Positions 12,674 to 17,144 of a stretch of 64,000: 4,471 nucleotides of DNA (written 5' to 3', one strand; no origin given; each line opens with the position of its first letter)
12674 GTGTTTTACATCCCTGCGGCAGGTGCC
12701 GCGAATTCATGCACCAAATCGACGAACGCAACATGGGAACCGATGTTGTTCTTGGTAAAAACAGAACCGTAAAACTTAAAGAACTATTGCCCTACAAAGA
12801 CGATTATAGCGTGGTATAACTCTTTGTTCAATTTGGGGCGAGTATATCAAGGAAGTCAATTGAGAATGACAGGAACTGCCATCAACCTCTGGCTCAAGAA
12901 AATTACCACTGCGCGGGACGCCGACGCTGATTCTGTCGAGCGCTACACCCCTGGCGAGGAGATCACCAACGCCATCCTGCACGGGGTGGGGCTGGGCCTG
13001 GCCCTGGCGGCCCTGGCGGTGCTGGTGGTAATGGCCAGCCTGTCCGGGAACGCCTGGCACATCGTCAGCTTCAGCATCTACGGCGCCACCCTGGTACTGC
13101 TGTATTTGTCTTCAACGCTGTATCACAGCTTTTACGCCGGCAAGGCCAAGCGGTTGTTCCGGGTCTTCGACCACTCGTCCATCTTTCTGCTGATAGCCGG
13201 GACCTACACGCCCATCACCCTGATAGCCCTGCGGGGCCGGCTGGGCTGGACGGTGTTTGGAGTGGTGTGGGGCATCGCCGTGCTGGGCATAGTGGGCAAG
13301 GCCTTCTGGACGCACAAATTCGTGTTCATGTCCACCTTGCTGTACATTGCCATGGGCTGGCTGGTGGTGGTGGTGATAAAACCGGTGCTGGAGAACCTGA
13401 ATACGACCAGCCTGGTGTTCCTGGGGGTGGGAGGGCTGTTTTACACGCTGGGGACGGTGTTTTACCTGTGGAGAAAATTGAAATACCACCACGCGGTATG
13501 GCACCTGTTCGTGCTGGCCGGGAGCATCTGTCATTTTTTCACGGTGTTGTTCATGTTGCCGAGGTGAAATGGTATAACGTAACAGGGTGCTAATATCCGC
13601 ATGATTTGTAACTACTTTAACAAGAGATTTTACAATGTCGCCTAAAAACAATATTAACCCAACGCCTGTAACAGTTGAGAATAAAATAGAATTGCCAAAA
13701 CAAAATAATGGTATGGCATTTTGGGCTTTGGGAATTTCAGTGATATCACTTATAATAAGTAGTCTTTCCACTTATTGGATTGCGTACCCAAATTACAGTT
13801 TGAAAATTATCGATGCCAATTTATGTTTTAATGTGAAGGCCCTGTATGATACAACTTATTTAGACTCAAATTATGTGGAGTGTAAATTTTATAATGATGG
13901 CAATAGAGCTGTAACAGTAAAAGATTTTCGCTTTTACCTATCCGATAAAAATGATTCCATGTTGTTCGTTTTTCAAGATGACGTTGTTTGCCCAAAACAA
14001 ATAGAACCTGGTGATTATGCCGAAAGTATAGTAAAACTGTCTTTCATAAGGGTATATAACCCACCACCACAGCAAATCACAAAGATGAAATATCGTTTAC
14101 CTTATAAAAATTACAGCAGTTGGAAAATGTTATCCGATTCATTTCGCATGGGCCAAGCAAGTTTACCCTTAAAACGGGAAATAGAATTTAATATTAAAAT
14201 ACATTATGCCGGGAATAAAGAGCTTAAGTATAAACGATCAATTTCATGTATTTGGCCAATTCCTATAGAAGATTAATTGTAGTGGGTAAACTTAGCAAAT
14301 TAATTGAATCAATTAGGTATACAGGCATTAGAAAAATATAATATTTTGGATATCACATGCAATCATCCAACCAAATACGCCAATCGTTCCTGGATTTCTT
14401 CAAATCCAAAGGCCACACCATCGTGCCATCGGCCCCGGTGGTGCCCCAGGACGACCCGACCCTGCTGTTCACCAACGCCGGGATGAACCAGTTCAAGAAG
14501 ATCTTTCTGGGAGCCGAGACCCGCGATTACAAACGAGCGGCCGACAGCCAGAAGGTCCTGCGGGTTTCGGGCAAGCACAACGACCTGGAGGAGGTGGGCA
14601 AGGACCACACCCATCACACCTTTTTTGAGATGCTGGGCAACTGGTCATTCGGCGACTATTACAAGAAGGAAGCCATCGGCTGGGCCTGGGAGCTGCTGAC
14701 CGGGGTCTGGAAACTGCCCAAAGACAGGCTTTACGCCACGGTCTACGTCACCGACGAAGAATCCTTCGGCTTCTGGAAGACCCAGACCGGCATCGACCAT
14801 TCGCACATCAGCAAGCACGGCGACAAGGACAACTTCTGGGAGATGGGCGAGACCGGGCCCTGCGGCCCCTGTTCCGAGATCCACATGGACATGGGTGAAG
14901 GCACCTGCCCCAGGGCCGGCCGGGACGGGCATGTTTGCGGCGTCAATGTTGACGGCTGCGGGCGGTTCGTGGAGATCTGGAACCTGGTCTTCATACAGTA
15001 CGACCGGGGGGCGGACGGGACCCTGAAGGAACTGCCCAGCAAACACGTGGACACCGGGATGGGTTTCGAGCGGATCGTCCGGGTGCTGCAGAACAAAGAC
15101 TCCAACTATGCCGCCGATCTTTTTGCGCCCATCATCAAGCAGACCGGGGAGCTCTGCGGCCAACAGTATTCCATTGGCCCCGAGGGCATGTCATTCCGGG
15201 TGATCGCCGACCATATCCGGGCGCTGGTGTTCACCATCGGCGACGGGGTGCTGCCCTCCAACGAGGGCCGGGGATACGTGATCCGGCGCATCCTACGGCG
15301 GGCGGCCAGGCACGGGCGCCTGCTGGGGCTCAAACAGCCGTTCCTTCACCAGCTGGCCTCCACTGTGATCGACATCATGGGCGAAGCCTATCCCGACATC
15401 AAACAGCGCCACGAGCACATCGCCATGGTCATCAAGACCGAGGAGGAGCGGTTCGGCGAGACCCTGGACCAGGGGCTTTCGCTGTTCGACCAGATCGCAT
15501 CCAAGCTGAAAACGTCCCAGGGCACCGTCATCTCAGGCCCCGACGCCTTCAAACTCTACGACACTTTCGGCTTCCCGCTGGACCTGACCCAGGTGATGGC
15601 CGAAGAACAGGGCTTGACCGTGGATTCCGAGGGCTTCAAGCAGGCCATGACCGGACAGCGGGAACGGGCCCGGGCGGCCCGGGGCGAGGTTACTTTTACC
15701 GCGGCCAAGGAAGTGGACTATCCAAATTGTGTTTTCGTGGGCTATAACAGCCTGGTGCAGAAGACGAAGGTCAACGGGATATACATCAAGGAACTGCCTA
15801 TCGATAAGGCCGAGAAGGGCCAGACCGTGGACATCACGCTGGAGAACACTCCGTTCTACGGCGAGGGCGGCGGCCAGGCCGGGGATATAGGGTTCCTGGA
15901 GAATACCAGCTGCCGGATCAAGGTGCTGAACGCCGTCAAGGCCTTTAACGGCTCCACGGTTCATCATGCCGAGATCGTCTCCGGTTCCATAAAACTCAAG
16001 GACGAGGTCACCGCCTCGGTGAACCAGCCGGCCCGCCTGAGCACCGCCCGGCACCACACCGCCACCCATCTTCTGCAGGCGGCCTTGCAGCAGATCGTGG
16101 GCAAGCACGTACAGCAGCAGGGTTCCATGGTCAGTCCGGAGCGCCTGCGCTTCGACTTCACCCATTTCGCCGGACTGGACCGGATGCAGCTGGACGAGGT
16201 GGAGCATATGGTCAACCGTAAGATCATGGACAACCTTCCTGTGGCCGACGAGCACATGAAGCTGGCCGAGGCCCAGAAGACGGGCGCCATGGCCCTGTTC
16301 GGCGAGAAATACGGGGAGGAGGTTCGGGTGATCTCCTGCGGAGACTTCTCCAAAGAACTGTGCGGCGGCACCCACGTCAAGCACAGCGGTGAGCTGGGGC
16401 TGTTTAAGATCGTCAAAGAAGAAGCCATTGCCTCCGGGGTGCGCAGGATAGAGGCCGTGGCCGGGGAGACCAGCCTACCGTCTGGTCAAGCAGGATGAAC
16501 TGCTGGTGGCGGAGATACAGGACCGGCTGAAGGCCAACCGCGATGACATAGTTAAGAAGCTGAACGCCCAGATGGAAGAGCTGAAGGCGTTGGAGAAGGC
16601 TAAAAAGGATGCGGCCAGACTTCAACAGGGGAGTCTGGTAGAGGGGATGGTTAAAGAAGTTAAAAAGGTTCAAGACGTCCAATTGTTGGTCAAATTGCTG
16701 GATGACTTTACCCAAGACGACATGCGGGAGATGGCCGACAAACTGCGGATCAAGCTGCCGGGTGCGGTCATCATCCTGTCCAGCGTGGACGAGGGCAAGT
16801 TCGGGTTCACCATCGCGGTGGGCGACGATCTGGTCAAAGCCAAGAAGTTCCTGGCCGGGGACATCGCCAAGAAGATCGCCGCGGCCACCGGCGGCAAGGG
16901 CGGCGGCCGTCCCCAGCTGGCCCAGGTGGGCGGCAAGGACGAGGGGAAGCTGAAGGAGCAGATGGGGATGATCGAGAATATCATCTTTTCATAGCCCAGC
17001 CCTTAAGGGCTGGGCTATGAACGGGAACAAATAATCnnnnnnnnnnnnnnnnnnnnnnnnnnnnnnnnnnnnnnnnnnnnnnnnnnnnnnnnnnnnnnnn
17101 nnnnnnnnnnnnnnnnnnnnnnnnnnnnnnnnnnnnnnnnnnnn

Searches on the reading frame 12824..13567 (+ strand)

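Call 15: search_protein_families(library=ncbifam, proteins=[window:12824-13567:+], max_evalue=0.000001)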
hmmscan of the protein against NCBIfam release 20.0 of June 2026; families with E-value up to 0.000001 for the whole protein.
window:12824-13567:+ (247 aa): 2 families
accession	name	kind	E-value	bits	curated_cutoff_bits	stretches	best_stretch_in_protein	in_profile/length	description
NF011669.1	PRK15087.1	equivalog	9.4e-79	263.6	80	1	46-243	1-198/199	PAQR family membrane homeostasis protein TrhA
TIGR01065.1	hlyIII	subfamily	1.4e-64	217.3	172.2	1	45-244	1-203/204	hemolysin III family protein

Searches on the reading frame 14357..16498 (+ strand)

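Call 16: search_protein_families(library=ncbifam, proteins=[window:14357-16498:+], max_evalue=1e-8)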
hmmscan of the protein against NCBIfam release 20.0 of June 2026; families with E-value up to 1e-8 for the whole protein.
window:14357-16498:+ (713 aa): 4 families
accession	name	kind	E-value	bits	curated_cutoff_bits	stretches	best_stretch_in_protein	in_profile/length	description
TIGR00344.1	alaS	equivalog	8.1e-264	877.9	457.05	1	6-706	1-696/847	alanine--tRNA ligase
NF002436.0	PRK01584.1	equivalog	6.1e-171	569.9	529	2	4-441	3-437/595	alanine--tRNA ligase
TIGR03683.1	A-tRNA_syn_arch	equivalog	4.9e-98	329.5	744.7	1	282-707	330-739/902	alanine--tRNA ligase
NF040865.1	a_tRNA_ed_AlaXM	equivalog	3.6e-31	108.7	300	1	489-699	22-230/234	alanyl-tRNA editing protein AlaXM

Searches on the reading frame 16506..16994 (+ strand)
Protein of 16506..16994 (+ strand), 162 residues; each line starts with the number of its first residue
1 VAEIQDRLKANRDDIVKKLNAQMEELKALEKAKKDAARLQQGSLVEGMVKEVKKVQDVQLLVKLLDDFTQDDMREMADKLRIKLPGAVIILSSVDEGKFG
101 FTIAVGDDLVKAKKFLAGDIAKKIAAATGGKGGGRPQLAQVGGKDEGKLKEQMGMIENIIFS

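Call 16: search_protein_families(library=ncbifam, proteins=[window:16506-16994:+], max_evalue=1e-8)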
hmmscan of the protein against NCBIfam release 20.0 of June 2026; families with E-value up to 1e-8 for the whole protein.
window:16506-16994:+ (162 aa): 2 families
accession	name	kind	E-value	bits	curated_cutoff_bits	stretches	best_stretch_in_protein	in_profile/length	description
TIGR00344.1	alaS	equivalog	5.9e-17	61.2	457.05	1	2-143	708-847/847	alanine--tRNA ligase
TIGR03683.1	A-tRNA_syn_arch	equivalog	1.8e-13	49.6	744.7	1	2-159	750-900/902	alanine--tRNA ligase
